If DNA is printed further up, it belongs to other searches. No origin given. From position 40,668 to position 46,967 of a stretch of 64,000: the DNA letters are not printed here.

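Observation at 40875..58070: About 5,750-aa mosaic protein ending in an autotransporter-type barrel: an exceptionally large, non-beta-helical passenger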

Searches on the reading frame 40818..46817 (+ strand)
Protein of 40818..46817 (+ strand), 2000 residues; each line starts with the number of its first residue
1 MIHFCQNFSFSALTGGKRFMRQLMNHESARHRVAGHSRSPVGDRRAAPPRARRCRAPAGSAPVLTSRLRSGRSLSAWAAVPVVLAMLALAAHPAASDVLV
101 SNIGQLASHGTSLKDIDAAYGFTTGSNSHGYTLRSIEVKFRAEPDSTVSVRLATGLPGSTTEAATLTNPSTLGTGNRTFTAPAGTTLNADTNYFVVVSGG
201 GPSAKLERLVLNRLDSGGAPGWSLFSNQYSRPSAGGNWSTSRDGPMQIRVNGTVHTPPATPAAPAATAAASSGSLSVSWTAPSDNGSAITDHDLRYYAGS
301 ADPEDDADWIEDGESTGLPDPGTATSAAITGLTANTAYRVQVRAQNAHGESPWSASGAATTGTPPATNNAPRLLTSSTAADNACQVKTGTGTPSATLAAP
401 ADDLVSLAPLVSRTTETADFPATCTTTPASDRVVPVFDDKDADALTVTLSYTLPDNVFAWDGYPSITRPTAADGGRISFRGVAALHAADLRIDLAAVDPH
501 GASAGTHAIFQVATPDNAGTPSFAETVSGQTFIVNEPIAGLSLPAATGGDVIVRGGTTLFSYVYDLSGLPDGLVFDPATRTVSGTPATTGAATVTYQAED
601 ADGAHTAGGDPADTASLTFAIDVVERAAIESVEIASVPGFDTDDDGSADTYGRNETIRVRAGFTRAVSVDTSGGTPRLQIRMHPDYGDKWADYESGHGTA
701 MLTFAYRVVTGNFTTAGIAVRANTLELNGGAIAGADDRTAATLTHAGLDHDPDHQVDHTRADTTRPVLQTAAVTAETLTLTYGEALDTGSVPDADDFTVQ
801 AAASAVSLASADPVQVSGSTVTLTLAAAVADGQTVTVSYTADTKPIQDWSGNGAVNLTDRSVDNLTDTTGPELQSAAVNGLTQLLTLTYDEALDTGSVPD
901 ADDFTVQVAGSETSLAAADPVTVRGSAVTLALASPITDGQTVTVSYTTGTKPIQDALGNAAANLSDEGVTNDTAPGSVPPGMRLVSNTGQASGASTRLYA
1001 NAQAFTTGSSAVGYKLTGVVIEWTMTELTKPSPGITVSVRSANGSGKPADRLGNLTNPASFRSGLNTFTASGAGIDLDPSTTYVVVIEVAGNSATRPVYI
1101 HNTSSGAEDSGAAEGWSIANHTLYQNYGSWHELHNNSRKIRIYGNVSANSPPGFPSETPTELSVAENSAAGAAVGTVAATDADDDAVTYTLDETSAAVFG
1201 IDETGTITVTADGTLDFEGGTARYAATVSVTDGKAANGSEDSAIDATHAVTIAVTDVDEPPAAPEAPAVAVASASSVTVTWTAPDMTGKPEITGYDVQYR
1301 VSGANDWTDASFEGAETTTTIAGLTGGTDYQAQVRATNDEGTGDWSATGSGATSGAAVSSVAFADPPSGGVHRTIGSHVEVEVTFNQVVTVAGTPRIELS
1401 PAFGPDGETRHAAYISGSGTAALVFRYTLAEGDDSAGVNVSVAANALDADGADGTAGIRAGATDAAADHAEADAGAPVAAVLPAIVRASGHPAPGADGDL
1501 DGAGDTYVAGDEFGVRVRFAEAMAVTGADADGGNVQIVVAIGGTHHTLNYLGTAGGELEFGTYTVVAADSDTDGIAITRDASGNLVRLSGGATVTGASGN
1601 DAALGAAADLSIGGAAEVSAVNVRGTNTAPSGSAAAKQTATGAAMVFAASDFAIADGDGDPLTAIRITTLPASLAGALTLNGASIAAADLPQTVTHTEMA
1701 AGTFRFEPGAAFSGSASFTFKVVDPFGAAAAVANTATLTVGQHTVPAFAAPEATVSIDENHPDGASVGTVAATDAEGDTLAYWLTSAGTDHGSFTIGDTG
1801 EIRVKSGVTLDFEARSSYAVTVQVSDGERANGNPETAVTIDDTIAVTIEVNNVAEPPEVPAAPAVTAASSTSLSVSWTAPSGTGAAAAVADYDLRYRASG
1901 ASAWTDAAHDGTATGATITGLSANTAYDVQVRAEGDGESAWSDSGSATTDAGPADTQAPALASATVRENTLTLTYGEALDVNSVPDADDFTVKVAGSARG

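Call 4: search_protein_families(library=pfam, proteins=[window:40818-46817:+], max_evalue=0.01)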
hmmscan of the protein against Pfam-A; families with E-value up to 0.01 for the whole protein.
window:40818-46817:+ (2000 aa): 11 families
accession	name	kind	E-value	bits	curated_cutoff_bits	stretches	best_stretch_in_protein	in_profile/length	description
PF00041.27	fn3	-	5.9e-40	135.8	25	3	1263-1347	2-79/84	Fibronectin type III domain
PF13753.12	SWM_repeat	-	1.4e-33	115.5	27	3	762-843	2-85/86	Putative flagellar system-associated repeat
PF16656.11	Pur_ac_phosph_N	-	1.9e-21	76.9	30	3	1864-1949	7-93/93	Purple acid Phosphatase, N-terminal domain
PF00028.23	Cadherin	-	1.6e-18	67.4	28.8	2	1754-1834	2-81/93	Cadherin domain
PF25059.1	FN3_DSCAM-DSCAML_C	-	6.1e-17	62.2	39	1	1288-1343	16-71/89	DSCAM/DSCAML C-terminal Fn3-like domain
PF25788.1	Ig_Rha78A_N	-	6.5e-08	33.2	27.4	1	275-362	20-102/105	Rha78A-like, N-terminal immunoglobulin domain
PF05345.18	He_PIG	-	1.3e-06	29.2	24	1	543-606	23-87/96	Putative Ig domain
PF17963.7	Big_9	-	9e-06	26.9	23.6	2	1638-1731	12-83/89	Bacterial Ig domain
PF17892.7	Cadherin_5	-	0.0012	19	26.5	1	1676-1740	32-97/98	Cadherin-like domain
PF01108.23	Tissue_fac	-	0.0074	16.6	27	0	1252-1345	11-107/107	Tissue factor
PF14292.12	SusE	-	0.0078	16.8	25.2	1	1272-1321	30-77/106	SusE outer membrane protein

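Call 32: search_protein_families(library=ncbifam, proteins=[window:40818-46817:+], max_evalue=0.01)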
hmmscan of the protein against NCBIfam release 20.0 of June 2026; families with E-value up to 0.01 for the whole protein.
window:40818-46817:+ (2000 aa): 3 families
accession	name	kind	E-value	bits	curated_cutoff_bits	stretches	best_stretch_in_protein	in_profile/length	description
NF041539.1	choice_anch_R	domain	3.3e-45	153.8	30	2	101-253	1-155/155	choice-of-anchor R domain-containing protein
TIGR02059.1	swm_rep_I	domain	2.9e-20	72.3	40.1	2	855-950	2-99/101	cyanobacterial long protein repeat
NF012211.1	tand_rpt_95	domain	0.0001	22.2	90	1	1690-1742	36-86/98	tandem-95 repeat protein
